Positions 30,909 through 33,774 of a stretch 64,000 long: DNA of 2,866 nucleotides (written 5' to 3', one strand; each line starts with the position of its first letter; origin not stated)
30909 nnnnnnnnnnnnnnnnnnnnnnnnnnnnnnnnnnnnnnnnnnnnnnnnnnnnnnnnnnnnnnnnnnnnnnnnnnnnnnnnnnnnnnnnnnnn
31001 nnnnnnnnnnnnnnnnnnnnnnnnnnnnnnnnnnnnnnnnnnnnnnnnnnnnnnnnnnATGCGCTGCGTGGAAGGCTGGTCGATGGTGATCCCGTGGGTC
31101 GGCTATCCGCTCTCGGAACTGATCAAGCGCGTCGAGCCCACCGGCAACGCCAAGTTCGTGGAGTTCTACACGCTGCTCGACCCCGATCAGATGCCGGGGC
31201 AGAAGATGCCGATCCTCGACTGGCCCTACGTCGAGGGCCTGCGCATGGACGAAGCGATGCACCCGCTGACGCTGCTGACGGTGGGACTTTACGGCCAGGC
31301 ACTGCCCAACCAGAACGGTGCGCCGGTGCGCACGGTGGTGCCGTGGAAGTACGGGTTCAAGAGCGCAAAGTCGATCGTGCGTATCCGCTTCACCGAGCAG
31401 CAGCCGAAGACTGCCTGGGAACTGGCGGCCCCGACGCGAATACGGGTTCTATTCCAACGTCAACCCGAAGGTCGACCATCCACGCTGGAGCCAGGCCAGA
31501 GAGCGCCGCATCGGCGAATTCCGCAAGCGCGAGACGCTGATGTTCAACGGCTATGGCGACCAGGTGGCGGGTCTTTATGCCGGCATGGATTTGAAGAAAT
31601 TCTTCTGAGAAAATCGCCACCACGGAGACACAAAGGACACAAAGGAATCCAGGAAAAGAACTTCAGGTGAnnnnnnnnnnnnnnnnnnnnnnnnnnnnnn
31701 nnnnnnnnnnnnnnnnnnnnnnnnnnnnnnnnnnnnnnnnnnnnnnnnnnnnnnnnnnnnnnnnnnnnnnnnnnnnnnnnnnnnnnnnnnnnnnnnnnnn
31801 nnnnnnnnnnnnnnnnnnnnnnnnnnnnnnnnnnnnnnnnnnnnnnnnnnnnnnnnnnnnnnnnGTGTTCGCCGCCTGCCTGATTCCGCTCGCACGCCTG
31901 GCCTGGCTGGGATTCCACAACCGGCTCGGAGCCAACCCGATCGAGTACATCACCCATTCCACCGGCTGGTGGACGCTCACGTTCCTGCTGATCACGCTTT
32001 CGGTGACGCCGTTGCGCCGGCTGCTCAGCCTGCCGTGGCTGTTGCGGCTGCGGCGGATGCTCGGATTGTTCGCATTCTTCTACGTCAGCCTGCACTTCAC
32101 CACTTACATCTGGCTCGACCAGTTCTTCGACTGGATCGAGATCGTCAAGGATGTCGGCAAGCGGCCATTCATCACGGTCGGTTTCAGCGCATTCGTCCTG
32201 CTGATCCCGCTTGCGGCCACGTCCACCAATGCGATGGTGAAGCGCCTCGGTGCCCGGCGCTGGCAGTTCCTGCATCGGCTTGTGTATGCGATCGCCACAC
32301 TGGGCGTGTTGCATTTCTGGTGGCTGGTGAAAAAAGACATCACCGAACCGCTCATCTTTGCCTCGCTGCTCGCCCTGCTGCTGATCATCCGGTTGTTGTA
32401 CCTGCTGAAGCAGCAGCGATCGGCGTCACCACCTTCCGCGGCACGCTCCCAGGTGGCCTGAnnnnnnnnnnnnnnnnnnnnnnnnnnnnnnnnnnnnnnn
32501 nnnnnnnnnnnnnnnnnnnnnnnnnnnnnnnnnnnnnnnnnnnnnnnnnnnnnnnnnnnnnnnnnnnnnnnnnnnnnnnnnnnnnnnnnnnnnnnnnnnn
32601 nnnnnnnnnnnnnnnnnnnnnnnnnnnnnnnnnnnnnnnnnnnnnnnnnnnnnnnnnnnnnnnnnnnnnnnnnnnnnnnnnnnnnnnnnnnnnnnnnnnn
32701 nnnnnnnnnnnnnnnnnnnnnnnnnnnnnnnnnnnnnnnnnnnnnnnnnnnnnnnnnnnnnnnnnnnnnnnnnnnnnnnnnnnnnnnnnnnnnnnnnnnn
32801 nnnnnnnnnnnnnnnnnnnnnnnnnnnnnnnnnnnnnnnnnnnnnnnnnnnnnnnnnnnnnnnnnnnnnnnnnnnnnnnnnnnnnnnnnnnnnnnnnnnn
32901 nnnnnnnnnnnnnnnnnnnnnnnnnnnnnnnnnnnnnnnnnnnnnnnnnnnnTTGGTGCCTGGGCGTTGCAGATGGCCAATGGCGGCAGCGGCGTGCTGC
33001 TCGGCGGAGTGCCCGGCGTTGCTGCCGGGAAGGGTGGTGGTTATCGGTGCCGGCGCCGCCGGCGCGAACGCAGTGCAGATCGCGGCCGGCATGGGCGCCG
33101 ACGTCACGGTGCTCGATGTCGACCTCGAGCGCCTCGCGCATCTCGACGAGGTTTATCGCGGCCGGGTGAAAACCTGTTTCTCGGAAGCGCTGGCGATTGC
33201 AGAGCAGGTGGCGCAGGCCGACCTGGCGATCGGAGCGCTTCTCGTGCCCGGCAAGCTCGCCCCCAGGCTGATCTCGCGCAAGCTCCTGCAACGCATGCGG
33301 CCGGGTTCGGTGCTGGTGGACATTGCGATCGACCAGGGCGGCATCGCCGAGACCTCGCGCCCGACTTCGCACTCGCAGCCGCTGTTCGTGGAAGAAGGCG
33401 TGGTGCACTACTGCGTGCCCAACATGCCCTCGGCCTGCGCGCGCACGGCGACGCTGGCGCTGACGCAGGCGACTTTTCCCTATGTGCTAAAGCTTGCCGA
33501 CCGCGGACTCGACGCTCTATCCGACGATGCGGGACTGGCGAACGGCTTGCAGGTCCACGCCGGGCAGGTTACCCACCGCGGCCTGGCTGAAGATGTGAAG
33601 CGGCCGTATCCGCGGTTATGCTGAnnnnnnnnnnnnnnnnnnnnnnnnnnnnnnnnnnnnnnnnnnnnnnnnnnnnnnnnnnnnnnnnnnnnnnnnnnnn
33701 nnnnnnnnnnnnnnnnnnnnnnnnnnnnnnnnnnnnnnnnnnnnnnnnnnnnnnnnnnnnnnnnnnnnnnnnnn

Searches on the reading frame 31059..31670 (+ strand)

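Call 7: search_protein_families(library=pfam, proteins=[window:31059-31670:+], max_evalue=0.01)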
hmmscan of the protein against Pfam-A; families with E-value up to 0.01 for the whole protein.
window:31059-31670:+ (203 aa): 1 family
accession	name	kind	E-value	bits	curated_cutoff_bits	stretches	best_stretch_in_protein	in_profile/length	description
PF00174.25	Oxidored_molyb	-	1.7e-24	86.7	24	1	6-120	64-169/169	Oxidoreductase molybdopterin binding domain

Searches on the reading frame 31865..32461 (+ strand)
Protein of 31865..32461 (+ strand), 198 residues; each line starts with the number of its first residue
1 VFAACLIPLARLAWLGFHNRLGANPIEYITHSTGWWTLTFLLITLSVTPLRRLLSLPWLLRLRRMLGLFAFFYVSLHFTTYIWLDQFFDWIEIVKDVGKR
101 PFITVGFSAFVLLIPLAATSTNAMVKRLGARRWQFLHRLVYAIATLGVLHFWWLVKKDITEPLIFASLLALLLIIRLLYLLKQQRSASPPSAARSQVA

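Call 7: search_protein_families(library=pfam, proteins=[window:31865-32461:+], max_evalue=0.01)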
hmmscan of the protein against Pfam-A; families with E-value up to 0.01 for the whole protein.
window:31865-32461:+ (198 aa): 1 family
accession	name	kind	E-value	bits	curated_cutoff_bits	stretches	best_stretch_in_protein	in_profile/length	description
PF01794.25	Ferric_reduct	-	7.8e-18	65.1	28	1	33-148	1-121/121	Ferric reductase like transmembrane component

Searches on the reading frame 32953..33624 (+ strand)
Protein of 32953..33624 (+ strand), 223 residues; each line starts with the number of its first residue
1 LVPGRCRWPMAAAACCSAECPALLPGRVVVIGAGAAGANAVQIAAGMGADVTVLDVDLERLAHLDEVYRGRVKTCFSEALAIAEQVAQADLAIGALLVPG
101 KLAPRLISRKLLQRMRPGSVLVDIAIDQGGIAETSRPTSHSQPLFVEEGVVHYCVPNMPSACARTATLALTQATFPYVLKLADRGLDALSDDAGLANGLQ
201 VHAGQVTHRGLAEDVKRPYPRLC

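Call 7: search_protein_families(library=pfam, proteins=[window:32953-33624:+], max_evalue=0.01)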
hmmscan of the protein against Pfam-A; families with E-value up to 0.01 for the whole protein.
window:32953-33624:+ (223 aa): 8 families
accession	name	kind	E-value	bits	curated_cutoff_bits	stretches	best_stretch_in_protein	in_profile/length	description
PF01262.27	AlaDh_PNT_C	-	2.9e-71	239.7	23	1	19-208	22-213/214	Alanine dehydrogenase/PNT, C-terminal domain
PF02826.25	2-Hacid_dh_C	-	6.1e-05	22.9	25.1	1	27-125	38-127/178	D-isomer specific 2-hydroxyacid dehydrogenase, NAD binding domain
PF01488.26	Shikimate_DH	-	0.00039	21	24.3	1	26-126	13-113/138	Shikimate / quinate 5-dehydrogenase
PF02737.24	3HCDH_N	-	0.00063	20.1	22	1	28-87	2-61/180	3-hydroxyacyl-CoA dehydrogenase, NAD binding domain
PF00070.33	Pyr_redox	-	0.00097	20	22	1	27-67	1-41/82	Pyridine nucleotide-disulphide oxidoreductase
PF07992.20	Pyr_redox_2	-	0.0011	18.9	26.1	1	27-57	2-174/291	Pyridine nucleotide-disulphide oxidoreductase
PF01134.28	GIDA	-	0.0013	18.3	22.1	1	28-64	2-38/391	Glucose inhibited division protein A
PF03446.21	NAD_binding_2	-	0.0039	17.7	21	1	28-124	2-92/161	NAD binding domain of 6-phosphogluconate dehydrogenase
